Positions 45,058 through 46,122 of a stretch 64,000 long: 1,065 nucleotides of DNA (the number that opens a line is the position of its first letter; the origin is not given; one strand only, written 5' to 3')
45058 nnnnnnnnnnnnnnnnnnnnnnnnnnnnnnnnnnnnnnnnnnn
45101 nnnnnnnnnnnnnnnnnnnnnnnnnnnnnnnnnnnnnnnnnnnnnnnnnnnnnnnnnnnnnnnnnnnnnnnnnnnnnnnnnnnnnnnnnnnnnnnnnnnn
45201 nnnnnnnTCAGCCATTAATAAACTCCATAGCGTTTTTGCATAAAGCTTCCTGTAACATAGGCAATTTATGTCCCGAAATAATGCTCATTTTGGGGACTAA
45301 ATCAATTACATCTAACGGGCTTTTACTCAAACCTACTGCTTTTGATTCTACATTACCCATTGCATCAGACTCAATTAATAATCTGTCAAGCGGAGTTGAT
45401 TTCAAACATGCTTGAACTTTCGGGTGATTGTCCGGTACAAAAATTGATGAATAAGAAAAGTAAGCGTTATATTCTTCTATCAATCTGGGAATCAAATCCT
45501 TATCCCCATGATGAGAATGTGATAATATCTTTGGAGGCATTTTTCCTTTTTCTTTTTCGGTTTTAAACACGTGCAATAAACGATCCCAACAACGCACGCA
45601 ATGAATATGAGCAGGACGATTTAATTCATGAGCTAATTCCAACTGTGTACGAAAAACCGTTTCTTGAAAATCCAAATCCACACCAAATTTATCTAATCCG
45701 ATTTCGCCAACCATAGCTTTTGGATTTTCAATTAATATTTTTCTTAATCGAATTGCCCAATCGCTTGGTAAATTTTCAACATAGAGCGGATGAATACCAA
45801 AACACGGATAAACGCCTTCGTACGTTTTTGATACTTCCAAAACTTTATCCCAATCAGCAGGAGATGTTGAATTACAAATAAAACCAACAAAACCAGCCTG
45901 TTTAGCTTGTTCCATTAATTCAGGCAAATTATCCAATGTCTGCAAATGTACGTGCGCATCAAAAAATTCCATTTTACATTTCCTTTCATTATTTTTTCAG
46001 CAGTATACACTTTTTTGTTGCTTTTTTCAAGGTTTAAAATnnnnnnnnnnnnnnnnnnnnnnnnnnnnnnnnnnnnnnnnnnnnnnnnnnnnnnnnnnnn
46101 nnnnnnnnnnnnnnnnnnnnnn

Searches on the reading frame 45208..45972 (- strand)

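Call 19: search_protein_families(library=pfam, proteins=[window:45208-45972:-], max_evalue=0.001)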
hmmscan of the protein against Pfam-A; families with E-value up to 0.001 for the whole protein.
window:45208-45972:- (254 aa): 1 family
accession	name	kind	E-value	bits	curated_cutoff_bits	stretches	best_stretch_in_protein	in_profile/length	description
PF01026.27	TatD_DNase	-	1.8e-45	155.8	27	1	4-251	1-251/253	TatD related DNase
